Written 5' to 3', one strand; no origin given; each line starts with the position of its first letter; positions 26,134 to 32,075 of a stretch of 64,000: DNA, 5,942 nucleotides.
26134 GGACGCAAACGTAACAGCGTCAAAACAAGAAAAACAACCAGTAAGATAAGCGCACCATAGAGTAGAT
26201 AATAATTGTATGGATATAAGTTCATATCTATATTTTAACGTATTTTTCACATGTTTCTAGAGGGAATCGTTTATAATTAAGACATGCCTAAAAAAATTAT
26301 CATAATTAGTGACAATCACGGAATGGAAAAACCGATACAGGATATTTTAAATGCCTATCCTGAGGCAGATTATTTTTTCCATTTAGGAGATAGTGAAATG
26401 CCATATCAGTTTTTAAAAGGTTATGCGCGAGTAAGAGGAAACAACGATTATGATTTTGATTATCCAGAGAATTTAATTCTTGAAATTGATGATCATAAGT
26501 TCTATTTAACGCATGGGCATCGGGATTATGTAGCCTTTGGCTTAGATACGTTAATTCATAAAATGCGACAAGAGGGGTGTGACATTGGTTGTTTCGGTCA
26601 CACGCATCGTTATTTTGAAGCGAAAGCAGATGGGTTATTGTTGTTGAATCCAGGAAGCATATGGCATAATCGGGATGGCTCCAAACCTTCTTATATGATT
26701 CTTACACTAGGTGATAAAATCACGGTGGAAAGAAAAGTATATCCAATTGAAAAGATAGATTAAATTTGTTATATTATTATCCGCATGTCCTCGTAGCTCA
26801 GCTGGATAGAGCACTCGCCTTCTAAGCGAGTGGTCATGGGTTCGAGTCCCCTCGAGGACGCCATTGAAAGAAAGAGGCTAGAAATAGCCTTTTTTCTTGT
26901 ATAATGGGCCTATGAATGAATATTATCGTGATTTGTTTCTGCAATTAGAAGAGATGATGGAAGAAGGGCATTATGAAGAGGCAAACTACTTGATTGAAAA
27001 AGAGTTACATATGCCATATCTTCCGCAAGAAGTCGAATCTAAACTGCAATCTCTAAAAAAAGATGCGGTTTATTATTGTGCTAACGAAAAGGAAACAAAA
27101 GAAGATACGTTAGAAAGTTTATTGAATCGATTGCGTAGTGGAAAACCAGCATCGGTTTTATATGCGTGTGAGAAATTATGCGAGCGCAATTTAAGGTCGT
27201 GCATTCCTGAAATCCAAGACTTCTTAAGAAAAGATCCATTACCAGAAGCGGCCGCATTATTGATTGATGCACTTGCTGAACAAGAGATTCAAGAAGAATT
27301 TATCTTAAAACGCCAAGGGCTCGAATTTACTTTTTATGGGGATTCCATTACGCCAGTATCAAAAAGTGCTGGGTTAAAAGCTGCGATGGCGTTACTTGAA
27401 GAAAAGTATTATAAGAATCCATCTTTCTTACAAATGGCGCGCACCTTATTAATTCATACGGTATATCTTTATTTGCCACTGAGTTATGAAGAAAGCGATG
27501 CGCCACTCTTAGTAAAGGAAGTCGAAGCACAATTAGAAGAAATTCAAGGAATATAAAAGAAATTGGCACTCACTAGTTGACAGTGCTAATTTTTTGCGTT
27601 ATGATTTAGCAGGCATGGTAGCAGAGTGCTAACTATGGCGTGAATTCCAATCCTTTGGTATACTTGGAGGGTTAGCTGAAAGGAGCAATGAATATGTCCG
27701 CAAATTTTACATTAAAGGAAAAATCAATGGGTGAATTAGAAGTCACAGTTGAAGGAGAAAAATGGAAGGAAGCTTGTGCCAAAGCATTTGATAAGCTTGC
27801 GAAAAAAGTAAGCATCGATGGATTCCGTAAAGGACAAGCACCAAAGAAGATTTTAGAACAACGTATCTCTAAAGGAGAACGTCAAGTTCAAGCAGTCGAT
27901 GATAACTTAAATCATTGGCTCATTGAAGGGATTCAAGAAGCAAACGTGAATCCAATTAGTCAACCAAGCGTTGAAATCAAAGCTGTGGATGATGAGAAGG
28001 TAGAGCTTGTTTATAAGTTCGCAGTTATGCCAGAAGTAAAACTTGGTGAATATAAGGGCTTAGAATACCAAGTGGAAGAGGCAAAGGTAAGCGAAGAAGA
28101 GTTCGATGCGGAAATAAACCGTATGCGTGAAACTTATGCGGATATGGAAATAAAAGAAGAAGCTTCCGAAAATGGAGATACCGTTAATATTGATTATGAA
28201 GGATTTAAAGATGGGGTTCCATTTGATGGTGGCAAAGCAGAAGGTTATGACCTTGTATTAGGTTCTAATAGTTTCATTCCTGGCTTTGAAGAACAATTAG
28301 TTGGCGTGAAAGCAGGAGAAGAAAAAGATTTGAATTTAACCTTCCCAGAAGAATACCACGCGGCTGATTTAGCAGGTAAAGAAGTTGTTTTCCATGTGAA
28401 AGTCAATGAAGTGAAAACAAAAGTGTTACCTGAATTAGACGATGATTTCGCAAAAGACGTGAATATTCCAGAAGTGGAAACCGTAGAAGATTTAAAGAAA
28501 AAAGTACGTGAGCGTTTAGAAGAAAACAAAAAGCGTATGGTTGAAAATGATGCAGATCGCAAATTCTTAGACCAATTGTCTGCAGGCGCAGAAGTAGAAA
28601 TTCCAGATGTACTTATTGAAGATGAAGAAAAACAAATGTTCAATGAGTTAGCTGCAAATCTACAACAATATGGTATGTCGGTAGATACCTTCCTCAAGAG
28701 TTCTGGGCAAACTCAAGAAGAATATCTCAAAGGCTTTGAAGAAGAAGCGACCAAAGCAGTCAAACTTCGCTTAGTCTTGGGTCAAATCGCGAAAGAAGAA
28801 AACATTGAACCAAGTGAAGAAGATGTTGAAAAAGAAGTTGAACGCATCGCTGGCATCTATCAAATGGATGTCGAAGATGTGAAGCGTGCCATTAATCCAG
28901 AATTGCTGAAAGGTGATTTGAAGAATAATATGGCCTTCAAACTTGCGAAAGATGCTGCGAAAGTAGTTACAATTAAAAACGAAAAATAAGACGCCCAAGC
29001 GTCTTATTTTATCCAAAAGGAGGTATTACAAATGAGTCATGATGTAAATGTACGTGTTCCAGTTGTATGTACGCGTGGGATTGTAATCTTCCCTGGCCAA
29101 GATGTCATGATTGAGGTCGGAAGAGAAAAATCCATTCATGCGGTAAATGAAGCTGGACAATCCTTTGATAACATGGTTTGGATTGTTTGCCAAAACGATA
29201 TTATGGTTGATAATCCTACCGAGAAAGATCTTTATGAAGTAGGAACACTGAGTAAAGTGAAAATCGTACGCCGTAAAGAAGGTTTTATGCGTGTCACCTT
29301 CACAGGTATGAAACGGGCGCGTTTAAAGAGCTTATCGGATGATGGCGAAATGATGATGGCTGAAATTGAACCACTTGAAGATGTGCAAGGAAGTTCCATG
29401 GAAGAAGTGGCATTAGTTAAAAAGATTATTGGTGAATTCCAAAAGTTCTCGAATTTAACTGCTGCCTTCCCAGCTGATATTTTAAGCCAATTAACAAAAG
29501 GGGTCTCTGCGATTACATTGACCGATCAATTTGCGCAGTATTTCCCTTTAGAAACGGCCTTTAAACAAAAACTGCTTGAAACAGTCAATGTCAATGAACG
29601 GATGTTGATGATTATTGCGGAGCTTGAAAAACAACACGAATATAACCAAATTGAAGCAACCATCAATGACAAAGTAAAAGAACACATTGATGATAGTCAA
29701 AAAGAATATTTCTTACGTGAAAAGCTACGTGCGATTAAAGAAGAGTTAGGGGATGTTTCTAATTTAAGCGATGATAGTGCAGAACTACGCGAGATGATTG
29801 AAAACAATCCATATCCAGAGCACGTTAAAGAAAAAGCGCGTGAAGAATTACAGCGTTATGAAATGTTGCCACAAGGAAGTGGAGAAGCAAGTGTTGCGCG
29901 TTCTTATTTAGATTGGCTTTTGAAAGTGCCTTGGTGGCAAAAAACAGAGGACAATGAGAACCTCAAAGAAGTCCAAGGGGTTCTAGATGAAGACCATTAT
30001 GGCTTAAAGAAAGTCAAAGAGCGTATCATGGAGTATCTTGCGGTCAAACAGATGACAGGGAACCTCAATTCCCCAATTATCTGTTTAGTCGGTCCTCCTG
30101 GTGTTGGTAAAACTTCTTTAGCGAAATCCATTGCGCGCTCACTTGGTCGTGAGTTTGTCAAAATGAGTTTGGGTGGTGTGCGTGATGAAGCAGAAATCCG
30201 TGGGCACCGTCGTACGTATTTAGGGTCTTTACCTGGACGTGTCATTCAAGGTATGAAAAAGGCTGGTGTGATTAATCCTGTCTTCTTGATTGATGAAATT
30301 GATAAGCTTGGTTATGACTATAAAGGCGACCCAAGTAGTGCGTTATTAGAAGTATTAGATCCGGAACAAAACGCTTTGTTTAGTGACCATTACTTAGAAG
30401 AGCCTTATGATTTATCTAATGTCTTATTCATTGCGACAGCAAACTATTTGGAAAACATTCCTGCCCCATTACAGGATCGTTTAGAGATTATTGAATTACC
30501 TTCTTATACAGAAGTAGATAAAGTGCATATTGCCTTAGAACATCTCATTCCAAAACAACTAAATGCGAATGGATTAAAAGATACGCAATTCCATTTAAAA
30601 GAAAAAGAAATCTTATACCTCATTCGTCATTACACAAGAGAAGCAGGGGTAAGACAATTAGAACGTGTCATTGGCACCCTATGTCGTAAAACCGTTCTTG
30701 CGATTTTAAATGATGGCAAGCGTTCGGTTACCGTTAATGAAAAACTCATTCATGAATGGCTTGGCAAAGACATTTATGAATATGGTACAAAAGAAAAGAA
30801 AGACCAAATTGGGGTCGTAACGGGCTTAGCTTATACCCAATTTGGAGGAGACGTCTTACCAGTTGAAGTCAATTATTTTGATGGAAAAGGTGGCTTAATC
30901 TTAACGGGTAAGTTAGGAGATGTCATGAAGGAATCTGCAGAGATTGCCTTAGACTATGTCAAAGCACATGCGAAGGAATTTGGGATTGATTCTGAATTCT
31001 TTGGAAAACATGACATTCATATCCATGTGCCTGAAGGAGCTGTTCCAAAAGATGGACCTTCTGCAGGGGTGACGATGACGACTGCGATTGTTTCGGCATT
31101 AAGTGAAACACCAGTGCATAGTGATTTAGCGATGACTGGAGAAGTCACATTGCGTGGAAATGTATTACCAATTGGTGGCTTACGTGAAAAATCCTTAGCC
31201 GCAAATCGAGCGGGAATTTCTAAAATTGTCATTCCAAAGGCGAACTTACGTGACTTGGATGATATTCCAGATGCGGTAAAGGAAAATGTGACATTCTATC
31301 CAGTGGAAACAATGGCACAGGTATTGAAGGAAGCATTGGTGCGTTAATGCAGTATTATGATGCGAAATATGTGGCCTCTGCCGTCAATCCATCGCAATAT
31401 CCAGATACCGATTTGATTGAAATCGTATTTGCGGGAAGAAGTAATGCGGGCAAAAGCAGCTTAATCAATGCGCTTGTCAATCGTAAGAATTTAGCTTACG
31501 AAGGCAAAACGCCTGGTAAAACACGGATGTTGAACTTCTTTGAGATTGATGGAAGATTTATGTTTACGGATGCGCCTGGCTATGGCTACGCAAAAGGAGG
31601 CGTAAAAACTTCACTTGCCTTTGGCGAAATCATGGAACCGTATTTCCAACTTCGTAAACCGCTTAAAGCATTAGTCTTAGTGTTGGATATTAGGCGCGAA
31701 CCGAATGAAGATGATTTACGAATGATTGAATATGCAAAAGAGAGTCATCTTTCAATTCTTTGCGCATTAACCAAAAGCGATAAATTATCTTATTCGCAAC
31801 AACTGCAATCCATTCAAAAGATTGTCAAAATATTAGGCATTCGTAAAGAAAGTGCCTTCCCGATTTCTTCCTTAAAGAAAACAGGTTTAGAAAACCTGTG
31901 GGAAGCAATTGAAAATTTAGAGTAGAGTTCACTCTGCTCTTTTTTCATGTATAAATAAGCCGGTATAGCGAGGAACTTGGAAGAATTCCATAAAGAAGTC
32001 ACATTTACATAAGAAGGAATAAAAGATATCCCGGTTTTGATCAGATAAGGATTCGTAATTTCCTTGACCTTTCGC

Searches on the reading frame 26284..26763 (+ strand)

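Call 69: search_protein_families(library=pfam, proteins=[window:26284-26763:+], max_evalue=0.00001)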
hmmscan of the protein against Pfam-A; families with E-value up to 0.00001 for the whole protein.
window:26284-26763:+ (159 aa): 1 family
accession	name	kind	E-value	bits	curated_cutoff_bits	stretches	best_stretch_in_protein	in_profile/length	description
PF12850.12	Metallophos_2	-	1.2e-27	97.3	27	1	4-144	2-153/154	Calcineurin-like phosphoesterase superfamily domain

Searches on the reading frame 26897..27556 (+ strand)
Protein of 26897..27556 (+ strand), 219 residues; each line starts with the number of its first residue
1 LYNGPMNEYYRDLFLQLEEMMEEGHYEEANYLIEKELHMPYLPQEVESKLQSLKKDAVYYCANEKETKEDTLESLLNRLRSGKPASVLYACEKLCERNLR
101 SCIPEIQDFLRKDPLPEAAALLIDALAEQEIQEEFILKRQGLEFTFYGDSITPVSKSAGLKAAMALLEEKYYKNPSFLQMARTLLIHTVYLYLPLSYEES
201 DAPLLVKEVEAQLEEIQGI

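Call 69: search_protein_families(library=pfam, proteins=[window:26897-27556:+], max_evalue=0.00001)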
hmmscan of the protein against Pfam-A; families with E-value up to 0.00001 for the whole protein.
window:26897-27556:+ (219 aa): 1 family
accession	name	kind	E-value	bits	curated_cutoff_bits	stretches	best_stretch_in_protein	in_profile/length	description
PF11428.13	DUF3196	-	2.3e-11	44.3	28.2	1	7-198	20-222/264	Protein of unknown function (DUF3196)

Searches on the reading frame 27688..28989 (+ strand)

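Call 69: search_protein_families(library=pfam, proteins=[window:27688-28989:+], max_evalue=0.00001)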
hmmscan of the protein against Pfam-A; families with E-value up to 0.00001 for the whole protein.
window:27688-28989:+ (433 aa): 3 families
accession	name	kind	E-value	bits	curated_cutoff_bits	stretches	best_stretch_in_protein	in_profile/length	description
PF05698.19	Trigger_C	-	1.8e-36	126.1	22.7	1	265-420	1-156/162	Bacterial trigger factor protein (TF) C-terminus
PF05697.18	Trigger_N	-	3.8e-36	125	22.2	1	3-146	1-144/144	Bacterial trigger factor protein (TF)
PF00254.34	FKBP_C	-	3.7e-19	69.3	21.1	1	157-239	2-93/94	FKBP-type peptidyl-prolyl cis-trans isomerase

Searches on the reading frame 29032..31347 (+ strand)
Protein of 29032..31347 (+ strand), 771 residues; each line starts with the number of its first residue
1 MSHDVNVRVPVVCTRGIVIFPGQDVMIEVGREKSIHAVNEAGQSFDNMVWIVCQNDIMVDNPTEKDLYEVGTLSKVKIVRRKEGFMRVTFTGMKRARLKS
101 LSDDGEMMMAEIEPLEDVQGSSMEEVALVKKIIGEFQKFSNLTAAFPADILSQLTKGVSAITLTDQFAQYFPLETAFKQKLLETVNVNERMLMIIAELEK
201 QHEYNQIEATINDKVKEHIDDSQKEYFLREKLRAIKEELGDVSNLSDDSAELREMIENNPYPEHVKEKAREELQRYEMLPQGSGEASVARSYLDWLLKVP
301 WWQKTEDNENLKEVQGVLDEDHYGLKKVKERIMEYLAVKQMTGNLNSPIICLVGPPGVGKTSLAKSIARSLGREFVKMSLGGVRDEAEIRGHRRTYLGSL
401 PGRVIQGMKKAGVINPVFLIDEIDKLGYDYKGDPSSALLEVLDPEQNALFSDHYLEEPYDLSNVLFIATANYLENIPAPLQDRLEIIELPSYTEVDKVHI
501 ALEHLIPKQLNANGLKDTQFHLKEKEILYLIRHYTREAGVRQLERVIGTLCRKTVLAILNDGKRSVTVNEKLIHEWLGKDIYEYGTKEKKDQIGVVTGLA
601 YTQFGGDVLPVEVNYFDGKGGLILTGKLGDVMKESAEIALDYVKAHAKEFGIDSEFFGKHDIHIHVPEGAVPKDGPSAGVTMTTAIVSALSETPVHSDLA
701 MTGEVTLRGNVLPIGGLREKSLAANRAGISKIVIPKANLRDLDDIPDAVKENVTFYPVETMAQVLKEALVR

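Call 69: search_protein_families(library=pfam, proteins=[window:29032-31347:+], max_evalue=0.00001)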
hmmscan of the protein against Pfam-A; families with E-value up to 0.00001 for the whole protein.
window:29032-31347:+ (771 aa): 8 families
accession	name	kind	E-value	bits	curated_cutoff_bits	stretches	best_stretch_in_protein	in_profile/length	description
PF05362.19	Lon_C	-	1.9e-91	305.7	21.1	1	568-770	2-204/205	Lon protease (S16) C-terminal proteolytic domain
PF02190.22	LON_substr_bdg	-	2.7e-31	109.5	28.7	1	9-199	2-199/200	ATP-dependent protease La (LON) substrate-binding domain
PF00004.35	AAA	-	1.1e-24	87.8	21.2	1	350-487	1-126/131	ATPase family associated with various cellular activities (AAA)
PF22667.2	Lon_lid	-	2.9e-19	68.9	27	1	512-563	2-54/57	Lon protease AAA+ ATPase lid domain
PF13541.12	ChlI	-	7.4e-09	36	27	1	611-738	1-121/121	Subunit ChlI of Mg-chelatase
PF07728.20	AAA_5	-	3.7e-08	33.9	22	1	350-483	2-138/139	AAA domain (dynein-related subfamily)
PF13401.12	AAA_22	-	5.9e-07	30.3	27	0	348-442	6-104/130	AAA domain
PF08298.17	AAA_PrkA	-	4.2e-06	26.5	25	1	308-372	48-110/358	PrkA AAA domain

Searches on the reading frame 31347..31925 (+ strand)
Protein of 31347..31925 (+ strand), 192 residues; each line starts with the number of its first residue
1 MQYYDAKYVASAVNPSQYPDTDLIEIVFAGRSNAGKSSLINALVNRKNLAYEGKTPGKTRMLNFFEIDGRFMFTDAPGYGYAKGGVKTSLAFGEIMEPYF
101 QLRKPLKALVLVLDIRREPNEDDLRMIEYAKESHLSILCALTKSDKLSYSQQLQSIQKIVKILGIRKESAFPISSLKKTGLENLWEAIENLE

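Call 69: search_protein_families(library=pfam, proteins=[window:31347-31925:+], max_evalue=0.00001)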
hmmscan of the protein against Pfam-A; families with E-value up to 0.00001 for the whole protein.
window:31347-31925:+ (192 aa): 4 families
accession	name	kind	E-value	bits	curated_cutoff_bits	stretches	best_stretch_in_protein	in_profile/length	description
PF01926.29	MMR_HSR1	-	9.1e-18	64.9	21.9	1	25-143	1-113/113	50S ribosome-binding GTPase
PF03193.22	RsgA_GTPase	-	1.6e-08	35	30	0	26-78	109-167/174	RsgA GTPase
PF00009.33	GTP_EFTU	-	1.7e-07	31.5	26.5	0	108-190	95-184/188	Elongation factor Tu GTP binding domain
PF02421.24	FeoB_N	-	1.1e-06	28.6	27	1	25-188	2-156/156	Ferrous iron transport protein B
